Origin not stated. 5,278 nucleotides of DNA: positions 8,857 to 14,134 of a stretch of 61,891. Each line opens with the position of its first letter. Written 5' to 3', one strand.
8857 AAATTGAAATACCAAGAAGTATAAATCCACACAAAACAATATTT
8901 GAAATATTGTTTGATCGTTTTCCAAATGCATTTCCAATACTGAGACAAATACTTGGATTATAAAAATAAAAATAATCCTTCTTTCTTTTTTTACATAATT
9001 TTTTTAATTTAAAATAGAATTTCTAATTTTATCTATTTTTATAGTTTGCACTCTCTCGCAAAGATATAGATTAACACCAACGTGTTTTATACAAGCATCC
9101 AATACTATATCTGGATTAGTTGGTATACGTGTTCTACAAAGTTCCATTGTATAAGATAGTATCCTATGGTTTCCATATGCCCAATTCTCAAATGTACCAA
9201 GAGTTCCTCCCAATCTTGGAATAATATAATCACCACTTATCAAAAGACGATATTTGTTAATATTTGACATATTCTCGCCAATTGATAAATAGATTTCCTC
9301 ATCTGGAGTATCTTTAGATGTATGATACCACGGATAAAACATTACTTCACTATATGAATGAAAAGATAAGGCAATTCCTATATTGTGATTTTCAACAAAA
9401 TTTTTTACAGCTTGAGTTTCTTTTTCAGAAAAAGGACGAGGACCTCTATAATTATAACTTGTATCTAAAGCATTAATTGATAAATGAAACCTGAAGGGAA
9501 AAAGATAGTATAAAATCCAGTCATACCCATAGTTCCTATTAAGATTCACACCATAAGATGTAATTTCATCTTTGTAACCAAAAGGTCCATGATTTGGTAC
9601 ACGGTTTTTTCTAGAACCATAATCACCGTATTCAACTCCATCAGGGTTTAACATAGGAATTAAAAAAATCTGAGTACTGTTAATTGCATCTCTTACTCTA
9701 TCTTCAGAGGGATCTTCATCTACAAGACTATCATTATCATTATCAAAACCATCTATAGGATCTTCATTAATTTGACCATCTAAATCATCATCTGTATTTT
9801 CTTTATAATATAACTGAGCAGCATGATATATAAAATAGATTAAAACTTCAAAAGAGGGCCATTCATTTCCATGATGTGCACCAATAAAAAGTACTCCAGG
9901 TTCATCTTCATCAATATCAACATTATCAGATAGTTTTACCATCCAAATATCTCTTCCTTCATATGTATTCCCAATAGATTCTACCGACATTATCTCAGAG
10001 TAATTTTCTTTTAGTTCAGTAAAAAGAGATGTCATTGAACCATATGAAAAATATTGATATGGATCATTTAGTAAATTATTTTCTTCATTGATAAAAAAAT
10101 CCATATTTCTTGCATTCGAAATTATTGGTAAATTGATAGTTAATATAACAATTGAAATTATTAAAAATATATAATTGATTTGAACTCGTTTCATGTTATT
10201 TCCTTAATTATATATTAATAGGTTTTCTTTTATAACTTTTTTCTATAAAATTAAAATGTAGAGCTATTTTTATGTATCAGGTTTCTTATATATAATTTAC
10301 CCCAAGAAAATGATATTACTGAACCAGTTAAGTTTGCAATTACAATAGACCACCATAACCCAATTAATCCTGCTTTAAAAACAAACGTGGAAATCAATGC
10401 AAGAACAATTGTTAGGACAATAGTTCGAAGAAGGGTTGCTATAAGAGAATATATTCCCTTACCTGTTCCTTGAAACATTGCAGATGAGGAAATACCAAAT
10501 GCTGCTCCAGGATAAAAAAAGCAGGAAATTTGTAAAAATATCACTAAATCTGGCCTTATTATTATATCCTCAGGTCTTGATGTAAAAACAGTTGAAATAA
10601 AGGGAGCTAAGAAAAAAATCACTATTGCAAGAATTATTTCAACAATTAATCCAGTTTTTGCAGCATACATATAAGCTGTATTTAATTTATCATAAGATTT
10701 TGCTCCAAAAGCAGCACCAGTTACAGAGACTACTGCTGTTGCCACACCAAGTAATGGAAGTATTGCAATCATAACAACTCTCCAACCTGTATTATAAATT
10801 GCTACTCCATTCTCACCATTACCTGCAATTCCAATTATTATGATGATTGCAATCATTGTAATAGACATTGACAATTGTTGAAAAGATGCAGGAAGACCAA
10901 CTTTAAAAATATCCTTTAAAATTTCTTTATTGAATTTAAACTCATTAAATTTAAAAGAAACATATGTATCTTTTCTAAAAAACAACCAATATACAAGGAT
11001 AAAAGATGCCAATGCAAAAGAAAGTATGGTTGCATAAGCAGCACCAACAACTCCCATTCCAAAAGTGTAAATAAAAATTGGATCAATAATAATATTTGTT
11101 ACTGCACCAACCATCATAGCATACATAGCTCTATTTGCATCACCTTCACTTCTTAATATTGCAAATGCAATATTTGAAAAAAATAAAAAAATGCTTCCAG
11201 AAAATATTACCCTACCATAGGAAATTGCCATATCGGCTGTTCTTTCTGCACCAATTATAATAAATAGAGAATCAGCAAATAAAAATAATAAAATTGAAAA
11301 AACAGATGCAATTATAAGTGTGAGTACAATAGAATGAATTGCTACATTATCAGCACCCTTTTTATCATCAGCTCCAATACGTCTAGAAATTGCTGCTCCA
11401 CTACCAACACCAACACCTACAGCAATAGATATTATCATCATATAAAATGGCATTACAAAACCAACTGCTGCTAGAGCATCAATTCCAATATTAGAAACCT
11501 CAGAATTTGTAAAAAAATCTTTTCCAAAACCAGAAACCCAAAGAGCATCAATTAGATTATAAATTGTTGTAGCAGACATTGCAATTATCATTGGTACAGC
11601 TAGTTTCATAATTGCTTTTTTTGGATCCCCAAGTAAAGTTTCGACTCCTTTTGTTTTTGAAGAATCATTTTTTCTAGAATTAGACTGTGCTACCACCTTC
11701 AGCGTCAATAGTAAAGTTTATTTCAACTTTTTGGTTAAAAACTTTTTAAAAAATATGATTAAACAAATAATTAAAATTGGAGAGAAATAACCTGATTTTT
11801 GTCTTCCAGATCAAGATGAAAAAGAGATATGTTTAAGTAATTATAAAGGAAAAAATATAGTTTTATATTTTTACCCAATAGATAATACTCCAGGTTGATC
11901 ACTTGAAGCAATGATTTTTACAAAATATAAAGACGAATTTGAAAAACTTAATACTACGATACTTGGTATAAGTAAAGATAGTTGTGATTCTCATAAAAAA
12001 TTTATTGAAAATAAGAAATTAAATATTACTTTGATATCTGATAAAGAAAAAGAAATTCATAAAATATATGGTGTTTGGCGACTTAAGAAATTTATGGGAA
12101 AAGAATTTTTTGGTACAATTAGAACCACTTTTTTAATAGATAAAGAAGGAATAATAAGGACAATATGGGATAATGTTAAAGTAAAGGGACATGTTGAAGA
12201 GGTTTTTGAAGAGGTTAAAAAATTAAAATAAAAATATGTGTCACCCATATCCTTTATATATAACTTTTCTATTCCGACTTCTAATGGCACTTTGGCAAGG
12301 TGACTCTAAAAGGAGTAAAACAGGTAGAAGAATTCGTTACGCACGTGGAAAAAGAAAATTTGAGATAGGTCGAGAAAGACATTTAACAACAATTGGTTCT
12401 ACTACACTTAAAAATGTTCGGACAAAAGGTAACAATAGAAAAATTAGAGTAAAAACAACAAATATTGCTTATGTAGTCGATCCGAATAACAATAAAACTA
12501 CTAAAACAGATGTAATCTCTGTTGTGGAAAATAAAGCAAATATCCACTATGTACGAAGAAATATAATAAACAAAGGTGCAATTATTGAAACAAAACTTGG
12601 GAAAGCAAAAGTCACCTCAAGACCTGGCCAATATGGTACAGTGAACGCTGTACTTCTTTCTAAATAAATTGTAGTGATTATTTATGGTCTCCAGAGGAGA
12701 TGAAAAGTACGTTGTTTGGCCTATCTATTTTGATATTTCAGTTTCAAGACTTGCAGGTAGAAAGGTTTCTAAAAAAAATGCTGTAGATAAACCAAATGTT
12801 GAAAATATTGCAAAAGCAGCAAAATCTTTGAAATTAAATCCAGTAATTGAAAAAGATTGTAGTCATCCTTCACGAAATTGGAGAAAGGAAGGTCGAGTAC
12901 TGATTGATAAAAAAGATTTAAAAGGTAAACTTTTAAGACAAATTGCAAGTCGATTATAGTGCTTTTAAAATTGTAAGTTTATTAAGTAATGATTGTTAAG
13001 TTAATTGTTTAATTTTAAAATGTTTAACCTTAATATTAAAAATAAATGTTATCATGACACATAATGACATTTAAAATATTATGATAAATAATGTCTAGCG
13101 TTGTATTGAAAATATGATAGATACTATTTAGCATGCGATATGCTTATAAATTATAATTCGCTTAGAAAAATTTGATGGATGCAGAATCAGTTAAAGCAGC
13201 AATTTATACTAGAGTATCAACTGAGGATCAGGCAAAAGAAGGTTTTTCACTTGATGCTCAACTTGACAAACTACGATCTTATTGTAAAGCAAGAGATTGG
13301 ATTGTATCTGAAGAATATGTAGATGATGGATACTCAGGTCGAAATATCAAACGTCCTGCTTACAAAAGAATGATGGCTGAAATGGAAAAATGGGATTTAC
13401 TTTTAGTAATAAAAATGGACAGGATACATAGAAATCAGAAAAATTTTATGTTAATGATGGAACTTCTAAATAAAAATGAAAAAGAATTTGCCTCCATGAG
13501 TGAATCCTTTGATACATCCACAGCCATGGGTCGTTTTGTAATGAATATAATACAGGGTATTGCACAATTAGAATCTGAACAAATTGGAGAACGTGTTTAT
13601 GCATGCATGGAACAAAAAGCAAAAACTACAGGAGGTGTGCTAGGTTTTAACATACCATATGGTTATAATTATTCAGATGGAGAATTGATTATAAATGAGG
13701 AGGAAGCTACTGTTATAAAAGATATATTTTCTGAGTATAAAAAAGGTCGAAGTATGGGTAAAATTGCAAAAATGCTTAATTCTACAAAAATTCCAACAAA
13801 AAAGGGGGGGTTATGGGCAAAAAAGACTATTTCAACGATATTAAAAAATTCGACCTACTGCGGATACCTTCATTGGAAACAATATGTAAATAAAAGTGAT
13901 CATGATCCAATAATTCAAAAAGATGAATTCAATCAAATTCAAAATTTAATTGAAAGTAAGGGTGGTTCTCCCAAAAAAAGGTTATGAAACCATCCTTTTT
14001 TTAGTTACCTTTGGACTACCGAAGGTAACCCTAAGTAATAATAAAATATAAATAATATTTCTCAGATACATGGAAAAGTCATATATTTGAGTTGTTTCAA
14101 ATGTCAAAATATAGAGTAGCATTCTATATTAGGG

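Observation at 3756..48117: Shared C-terminal module (PKD-like + P-R motif + amphipathic ..ERFP.L.. tail) on 13 unrelated secreted proteins: candidate archaeal sorting/secretion signal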

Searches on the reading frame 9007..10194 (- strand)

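Call 39: search_protein_families(library=pfam, proteins=[window:9007-10194:-], max_evalue=0.001)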
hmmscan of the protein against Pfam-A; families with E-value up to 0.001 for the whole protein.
window:9007-10194:- (396 aa): 1 family
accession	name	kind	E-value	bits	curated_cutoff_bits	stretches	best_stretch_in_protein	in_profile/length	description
PF00246.29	Peptidase_M14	-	2.9e-54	185.1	21.6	1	55-358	2-271/286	Zinc carboxypeptidase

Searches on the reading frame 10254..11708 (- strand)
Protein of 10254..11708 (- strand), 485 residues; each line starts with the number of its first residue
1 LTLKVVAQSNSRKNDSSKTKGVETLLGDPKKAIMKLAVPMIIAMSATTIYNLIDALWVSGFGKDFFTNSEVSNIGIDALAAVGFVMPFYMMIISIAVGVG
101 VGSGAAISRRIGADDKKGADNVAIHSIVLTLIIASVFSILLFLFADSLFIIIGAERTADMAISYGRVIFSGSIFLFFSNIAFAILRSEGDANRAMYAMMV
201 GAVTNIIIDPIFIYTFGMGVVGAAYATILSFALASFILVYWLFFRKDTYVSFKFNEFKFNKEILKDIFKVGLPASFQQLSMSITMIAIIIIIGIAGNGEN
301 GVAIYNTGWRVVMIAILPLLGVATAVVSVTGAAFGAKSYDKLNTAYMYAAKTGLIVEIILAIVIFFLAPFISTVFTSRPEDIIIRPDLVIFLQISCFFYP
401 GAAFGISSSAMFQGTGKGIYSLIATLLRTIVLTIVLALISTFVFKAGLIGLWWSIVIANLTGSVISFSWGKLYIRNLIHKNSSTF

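Call 39: search_protein_families(library=pfam, proteins=[window:10254-11708:-], max_evalue=0.001)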
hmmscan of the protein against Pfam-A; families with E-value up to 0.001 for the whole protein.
window:10254-11708:- (485 aa): 1 family
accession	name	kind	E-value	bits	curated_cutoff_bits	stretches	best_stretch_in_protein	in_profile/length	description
PF01554.23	MatE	-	2.2e-49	167.7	24.9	2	65-211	14-161/161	MatE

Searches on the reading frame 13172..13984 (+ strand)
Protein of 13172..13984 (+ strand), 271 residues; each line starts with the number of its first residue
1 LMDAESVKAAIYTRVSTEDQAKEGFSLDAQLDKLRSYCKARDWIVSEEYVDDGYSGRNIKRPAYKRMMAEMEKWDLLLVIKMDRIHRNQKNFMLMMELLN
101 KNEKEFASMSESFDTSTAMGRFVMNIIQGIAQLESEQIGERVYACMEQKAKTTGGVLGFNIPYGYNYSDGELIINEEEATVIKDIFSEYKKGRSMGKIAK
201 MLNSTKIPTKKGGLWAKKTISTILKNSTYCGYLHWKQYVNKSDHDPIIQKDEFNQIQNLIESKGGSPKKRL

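Call 39: search_protein_families(library=pfam, proteins=[window:13172-13984:+], max_evalue=0.001)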
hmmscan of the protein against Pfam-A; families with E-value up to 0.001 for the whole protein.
window:13172-13984:+ (271 aa): 2 families
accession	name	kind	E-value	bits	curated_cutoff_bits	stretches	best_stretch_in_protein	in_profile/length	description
PF00239.26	Resolvase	-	7.2e-37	127.1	23.3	1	9-151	1-141/145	Resolvase, N terminal domain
PF07508.19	Recombinase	-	2.7e-22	79.4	21.1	1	176-262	1-101/102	Recombinase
